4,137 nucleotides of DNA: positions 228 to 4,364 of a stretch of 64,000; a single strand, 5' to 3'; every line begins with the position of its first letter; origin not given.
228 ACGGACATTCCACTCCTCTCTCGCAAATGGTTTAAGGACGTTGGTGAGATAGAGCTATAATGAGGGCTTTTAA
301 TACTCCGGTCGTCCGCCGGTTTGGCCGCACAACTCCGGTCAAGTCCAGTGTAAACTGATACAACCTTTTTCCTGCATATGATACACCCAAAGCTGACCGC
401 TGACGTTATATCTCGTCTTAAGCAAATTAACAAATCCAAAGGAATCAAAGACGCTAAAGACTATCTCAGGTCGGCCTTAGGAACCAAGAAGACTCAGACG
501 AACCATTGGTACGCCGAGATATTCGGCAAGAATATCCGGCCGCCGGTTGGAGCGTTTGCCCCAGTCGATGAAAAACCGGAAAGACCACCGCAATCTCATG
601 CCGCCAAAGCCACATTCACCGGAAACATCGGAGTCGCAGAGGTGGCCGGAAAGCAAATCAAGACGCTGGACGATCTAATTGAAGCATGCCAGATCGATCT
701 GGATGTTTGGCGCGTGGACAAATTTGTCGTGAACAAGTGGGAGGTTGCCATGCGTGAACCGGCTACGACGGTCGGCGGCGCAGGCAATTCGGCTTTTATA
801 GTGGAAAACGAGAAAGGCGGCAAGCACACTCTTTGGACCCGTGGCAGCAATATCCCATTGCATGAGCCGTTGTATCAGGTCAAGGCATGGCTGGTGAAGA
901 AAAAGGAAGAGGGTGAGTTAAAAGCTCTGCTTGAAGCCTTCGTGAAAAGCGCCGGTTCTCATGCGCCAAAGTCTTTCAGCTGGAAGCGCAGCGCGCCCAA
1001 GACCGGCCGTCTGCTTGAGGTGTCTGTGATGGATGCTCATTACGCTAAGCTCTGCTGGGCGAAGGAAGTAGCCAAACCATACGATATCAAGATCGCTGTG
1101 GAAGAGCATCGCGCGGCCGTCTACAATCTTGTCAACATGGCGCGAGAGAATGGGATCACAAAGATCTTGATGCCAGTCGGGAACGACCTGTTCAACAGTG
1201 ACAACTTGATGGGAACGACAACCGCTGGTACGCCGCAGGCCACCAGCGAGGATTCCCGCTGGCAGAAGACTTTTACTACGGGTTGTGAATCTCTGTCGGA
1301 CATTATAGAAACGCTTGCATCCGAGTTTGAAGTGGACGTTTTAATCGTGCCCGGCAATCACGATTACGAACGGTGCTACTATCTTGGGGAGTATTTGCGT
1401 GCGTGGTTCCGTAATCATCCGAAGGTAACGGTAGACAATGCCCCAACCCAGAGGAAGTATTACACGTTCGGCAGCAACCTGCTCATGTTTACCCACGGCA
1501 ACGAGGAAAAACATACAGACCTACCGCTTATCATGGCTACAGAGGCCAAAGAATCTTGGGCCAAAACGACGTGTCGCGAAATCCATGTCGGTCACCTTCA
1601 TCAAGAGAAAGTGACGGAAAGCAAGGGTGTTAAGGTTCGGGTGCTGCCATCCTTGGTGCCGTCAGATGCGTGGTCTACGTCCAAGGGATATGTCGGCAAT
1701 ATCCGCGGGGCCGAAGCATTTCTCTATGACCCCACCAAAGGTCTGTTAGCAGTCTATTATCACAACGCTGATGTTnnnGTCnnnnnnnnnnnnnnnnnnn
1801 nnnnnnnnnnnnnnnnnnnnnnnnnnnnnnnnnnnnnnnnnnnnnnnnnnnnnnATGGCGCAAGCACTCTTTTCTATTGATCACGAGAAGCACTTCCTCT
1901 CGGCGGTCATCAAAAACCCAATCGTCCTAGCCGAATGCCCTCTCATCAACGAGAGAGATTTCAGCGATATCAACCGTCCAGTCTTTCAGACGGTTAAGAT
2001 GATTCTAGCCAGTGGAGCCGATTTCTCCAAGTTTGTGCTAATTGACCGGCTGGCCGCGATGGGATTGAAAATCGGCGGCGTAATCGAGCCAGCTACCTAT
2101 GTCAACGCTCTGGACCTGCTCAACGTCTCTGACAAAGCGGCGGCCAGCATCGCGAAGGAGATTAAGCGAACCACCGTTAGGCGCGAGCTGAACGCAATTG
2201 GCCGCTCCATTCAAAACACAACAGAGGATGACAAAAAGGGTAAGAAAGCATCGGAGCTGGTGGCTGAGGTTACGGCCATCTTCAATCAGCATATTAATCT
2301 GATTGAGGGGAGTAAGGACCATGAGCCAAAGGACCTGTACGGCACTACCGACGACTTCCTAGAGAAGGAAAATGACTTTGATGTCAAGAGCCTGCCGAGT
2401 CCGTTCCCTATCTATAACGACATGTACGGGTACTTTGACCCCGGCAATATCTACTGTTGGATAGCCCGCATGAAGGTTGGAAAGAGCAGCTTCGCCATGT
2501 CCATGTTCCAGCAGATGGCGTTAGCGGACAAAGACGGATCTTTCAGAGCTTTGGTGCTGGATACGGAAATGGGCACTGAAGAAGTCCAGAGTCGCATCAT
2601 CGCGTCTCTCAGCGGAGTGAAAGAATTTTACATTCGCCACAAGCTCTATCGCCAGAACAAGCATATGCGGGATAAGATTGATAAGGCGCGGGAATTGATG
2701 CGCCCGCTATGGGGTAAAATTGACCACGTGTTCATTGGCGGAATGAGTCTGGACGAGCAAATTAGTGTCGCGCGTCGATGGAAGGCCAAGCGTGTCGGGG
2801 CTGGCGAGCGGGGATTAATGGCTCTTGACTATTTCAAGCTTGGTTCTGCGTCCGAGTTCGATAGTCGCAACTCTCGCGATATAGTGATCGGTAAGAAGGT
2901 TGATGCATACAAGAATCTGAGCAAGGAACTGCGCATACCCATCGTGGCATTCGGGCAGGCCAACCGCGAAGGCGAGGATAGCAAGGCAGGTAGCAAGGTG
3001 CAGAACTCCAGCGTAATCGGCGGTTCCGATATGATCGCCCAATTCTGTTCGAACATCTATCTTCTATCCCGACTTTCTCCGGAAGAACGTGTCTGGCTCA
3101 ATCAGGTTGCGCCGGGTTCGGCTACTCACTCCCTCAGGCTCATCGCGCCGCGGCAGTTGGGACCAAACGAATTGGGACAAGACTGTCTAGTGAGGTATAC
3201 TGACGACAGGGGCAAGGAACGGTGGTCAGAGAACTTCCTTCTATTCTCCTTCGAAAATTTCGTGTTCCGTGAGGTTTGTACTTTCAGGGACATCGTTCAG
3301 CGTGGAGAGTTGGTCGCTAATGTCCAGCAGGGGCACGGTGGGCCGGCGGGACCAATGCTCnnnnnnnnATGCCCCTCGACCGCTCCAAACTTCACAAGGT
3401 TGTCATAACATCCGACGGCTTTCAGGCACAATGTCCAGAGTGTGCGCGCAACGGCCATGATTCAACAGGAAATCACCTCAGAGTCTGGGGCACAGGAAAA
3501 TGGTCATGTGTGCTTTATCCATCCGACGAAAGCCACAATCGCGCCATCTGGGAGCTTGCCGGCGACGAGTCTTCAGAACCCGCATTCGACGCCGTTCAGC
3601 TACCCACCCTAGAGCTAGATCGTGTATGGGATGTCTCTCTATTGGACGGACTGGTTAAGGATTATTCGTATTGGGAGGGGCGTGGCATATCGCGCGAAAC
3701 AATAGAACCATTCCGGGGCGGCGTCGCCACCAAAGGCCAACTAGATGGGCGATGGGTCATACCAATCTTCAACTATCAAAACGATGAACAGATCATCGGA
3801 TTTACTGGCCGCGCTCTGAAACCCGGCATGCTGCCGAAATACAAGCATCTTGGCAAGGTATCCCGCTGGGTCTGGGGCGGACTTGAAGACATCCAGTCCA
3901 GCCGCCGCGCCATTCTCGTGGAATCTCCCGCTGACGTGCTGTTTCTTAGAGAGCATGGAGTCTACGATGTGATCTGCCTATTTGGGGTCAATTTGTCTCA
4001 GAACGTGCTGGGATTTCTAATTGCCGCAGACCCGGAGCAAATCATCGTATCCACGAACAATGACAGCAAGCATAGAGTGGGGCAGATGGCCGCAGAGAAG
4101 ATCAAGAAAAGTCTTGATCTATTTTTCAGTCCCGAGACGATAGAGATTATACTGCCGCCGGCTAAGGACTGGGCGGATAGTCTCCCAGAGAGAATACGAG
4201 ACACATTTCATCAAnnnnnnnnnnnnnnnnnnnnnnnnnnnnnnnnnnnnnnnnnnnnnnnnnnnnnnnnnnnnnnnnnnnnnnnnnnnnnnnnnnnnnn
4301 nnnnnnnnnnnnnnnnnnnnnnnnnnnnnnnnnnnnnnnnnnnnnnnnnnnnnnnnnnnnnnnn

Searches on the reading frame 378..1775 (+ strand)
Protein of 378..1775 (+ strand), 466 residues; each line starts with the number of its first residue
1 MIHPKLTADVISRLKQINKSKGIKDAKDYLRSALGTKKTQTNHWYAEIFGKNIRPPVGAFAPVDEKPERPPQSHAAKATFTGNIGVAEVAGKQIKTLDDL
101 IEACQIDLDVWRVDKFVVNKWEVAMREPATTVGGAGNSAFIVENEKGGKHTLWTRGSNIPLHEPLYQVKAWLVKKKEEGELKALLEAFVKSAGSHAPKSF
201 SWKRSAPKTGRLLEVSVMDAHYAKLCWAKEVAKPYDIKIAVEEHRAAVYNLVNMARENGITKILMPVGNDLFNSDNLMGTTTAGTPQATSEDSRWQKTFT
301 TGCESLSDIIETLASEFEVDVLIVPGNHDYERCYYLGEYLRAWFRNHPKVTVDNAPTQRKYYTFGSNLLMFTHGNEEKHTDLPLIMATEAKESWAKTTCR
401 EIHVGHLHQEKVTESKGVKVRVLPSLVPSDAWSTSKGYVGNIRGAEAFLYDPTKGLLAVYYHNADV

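Call 19: search_protein_families(library=pfam, proteins=[window:378-1775:+], max_evalue=0.01)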
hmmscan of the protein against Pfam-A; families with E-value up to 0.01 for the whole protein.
window:378-1775:+ (466 aa): 1 family
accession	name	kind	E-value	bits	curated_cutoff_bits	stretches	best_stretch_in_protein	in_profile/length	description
PF12850.12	Metallophos_2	-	0.00018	22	27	1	312-420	44-129/154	Calcineurin-like phosphoesterase superfamily domain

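Call 72: find_encoding_contigs(protein=window:378-1775:+, flank=10000, max_places=1)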
Protein window:378-1775:+ (466 aa): 1 contig read that carries it; 1 place shown.
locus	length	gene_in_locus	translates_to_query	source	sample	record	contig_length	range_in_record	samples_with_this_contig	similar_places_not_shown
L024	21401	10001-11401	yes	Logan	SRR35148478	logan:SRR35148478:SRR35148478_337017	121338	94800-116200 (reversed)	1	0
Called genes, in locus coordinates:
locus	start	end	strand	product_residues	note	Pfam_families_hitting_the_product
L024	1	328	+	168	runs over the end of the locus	PF02779:Transket_pyr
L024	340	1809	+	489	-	PF05637:Glyco_transf_34 (faint)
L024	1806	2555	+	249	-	-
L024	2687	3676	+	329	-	PF00268:Ribonuc_red_sm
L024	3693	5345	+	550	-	PF02867:Ribonuc_red_lgC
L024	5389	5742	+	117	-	-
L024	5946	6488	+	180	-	-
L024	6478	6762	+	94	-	-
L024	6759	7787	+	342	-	PF01370:Epimerase, PF16363:GDP_Man_Dehyd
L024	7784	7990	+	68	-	-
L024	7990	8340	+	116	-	-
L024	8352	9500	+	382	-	PF00154:RecA_N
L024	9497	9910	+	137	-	-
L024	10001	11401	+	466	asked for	-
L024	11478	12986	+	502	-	PF03796:DnaB_C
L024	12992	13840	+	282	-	-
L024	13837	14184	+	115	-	-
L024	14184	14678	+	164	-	-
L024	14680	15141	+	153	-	-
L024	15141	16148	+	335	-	PF12705:PDDEXK_1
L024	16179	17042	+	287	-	PF00149:Metallophos, PF12850:Metallophos_2 (faint)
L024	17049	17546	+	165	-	-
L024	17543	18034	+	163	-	-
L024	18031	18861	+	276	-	-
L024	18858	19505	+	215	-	-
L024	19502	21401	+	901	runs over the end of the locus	PF07733:DNA_pol3_alpha, PF17657:DNA_pol3_finger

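Call 76: search_protein_families(library=ncbifam, proteins=[window:378-1775:+], max_evalue=0.01)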
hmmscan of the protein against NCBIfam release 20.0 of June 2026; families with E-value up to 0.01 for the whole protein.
window:378-1775:+ (466 aa): 0 families

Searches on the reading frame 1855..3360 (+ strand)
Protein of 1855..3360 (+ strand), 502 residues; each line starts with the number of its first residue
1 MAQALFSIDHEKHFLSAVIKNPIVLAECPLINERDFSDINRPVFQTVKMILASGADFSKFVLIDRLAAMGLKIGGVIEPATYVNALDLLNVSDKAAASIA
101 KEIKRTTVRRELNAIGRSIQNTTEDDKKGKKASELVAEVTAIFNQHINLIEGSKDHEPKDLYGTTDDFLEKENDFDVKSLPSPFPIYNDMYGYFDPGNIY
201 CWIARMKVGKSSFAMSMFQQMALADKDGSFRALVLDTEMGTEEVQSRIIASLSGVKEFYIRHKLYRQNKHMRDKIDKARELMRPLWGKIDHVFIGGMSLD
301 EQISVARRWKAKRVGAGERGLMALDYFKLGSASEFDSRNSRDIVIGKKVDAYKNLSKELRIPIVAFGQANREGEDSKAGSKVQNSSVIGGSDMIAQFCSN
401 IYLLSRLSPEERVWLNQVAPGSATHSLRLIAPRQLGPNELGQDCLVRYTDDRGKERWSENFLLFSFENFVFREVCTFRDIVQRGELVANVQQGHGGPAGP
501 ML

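Call 19: search_protein_families(library=pfam, proteins=[window:1855-3360:+], max_evalue=0.01)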
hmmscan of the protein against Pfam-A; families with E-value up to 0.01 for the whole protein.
window:1855-3360:+ (502 aa): 2 families
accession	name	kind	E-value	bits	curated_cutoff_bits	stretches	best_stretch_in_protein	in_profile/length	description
PF03796.21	DnaB_C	-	1.3e-17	64.5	27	1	183-406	5-213/255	DnaB-like helicase C terminal domain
PF13481.12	AAA_25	-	9.6e-05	22.5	27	1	184-370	19-191/195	AAA domain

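Call 87: search_dna_similar(query=window:1855-3360:+, collection=phages, mode=protein, max_rows=12)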
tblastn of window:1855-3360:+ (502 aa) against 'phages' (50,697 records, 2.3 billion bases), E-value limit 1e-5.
Records with a match: 132; places in all: 132; records where one place covers at least 80% of the query: 4.
Best place of each record, by identity: <60% 132.
By first word of the organism name: Bacillus 49; Salmonella 14; Escherichia 13; Pseudomonas 11; Microbacterium 10; Streptococcus 8; Ralstonia 4; Arthrobacter 3; Burkholderia 3; Enterobacteria 2; and 12 more.
By host as written in the record: - 13; Bacillus pumilus BL8 11; Escherichia coli 8; Bacillus subtilis 7; Microbacterium foliorum NRRL B-24224 6; Bacillus pumilus BL-8 6; Pseudomonas aeruginosa PA14 5; Bacillus cereus 5; and 47 more.
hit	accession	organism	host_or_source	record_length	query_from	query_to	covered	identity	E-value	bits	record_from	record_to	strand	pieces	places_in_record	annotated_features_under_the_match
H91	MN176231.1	Bacillus phage 276BB001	Bacillus subtilis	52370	11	437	85%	23.5%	2e-14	82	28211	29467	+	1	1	40: replicative DNA helicase | 39: hypothetical protein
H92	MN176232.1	Bacillus phage 280BB001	Bacillus subtilis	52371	11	437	85%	23.5%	2e-14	82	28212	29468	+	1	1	40: replicative DNA helicase | 39: hypothetical protein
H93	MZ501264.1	Bacillus phage 274BB002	Bacillus subtilis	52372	11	437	85%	23.5%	2e-14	82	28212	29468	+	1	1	40: replicative DNA helicase | 39: hypothetical protein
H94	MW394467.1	Bacillus phage 268TH004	Bacillus subtilis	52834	11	437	85%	23.5%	3e-14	82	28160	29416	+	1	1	39: replicative DNA helicase | 38: hypothetical protein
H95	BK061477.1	Pseudomonas phage vB_PaeS-D14C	Pseudomonas aeruginosa strain 1-13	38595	5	387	76%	26.2%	3e-8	63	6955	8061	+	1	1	Replicative DNA helicase DnaB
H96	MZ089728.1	Pseudomonas phage PSA04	wastewater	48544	5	387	76%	25.9%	5e-8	62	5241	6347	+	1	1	replicative DNA helicase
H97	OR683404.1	Pseudomonas phage Haboob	Pseudomonas aeruginosa 382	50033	5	387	76%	25.9%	5e-8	62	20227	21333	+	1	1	replicative DNA helicase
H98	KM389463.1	Pseudomonas phage JBD94b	-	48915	5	387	76%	25.9%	6e-8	62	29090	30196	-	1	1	record has no annotation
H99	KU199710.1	Pseudomonas phage JBD44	Pseudomonas aeruginosa PA14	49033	5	387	76%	25.9%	6e-8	62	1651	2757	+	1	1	replicative DNA helicase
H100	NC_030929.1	Pseudomonas phage JBD44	Pseudomonas aeruginosa PA14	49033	5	387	76%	25.9%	6e-8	62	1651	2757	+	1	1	DnaB-like replicative helicase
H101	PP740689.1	Pseudomonas phage vB_Pae_SG_WM_Sew_P27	Pseudomonas aeruginosa PA14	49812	5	387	76%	25.9%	6e-8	62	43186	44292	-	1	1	DnaB-like replicative helicase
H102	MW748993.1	Pseudomonas phage BUCT566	Pseudomonas aeruginosa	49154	5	387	76%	25.9%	8e-8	61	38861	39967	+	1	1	AAA family ATPase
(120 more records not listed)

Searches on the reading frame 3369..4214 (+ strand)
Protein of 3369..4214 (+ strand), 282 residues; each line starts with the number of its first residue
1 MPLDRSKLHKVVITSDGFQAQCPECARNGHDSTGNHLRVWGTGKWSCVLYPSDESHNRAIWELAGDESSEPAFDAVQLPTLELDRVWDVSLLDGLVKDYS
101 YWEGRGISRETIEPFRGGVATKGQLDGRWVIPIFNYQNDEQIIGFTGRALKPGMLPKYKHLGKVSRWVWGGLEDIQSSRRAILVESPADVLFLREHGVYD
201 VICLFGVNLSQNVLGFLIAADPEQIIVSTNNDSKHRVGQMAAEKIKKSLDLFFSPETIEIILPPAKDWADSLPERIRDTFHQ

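Call 19: search_protein_families(library=pfam, proteins=[window:3369-4214:+], max_evalue=0.01)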
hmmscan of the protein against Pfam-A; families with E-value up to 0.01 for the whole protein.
window:3369-4214:+ (282 aa): 4 families
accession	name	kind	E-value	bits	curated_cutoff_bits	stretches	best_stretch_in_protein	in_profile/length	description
PF13155.12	Toprim_2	-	3.6e-05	24.5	22.1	1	182-271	1-87/88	Toprim-like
PF13362.12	Toprim_3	-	4.5e-05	24.3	27.2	1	181-273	2-90/95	Toprim domain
PF13662.12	Toprim_4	-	0.0001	22.9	25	1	180-249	2-74/85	Toprim domain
PF08275.17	DNAG_N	-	0.00032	21.2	26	0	126-158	76-106/128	DNA primase catalytic core, N-terminal domain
